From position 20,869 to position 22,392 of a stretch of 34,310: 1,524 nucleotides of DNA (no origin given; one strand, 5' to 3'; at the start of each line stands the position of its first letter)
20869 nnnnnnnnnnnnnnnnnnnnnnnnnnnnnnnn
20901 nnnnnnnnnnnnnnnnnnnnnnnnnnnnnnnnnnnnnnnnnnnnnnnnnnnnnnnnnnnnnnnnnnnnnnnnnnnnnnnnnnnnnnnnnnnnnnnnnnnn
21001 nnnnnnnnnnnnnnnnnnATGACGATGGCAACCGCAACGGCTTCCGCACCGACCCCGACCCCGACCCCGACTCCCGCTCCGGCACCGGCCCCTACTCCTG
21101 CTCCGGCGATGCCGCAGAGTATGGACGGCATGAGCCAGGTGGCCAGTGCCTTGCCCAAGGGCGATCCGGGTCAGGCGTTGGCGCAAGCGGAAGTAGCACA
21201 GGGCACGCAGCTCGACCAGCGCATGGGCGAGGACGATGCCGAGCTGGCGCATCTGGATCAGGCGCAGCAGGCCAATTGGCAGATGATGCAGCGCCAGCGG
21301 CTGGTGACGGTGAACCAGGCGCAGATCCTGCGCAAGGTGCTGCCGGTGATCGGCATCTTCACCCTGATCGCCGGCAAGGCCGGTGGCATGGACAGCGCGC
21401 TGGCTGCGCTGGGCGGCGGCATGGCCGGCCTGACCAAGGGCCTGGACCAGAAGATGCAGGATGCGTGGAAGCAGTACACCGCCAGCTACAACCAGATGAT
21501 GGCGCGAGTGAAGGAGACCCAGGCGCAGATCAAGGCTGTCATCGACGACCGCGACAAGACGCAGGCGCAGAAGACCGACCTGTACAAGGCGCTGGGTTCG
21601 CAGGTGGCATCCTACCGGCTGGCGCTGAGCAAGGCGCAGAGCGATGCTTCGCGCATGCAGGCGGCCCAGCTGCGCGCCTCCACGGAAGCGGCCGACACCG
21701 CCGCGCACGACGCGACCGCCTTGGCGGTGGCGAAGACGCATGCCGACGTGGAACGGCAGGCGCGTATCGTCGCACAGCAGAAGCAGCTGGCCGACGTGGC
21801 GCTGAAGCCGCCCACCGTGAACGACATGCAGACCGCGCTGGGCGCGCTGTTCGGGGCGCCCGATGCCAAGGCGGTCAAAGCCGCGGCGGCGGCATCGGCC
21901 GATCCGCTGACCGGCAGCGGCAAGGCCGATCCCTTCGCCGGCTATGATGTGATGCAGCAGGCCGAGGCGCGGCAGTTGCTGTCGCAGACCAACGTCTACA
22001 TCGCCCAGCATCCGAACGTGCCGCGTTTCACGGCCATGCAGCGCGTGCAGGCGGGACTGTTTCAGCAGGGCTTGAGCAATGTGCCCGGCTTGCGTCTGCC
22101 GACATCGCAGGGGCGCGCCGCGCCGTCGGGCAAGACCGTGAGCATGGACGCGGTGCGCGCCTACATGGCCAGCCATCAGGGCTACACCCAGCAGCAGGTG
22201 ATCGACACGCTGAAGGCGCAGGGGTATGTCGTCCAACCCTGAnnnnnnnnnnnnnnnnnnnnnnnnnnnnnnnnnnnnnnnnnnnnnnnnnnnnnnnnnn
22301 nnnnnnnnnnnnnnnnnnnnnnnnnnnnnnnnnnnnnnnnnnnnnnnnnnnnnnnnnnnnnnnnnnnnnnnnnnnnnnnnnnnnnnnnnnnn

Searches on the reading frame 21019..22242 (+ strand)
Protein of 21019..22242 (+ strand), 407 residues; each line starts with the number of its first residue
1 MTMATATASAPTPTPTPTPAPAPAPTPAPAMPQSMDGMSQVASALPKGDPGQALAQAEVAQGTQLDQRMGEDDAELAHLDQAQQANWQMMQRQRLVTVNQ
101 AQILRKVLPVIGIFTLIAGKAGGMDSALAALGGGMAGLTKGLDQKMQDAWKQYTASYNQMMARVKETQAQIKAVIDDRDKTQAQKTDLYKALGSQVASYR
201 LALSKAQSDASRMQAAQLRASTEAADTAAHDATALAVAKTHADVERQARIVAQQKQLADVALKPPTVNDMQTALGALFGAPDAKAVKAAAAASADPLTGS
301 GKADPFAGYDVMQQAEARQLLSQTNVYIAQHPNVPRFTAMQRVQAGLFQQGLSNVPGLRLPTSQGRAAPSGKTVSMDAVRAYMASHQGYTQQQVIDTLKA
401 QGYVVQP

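Call 15: search_protein_families(library=phrogs, proteins=[window:21019-22242:+], max_evalue=0.001)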
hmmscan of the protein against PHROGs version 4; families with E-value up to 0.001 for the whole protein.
window:21019-22242:+ (407 aa): 0 families

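Call 16: search_protein_families(library=pfam, proteins=[window:21019-22242:+], max_evalue=0.01)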
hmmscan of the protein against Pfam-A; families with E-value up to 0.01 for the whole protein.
window:21019-22242:+ (407 aa): 2 families
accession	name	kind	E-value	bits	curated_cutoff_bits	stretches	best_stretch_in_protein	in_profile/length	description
PF02520.22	ANIS5_cation-bd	-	0.002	18.6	29.3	1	140-192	38-90/109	SXP/RAL-2 family protein Ani s 5-like, metal-binding domain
PF07889.17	DUF1664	-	0.0091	16.5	34.6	1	145-215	38-108/124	Protein of unknown function (DUF1664)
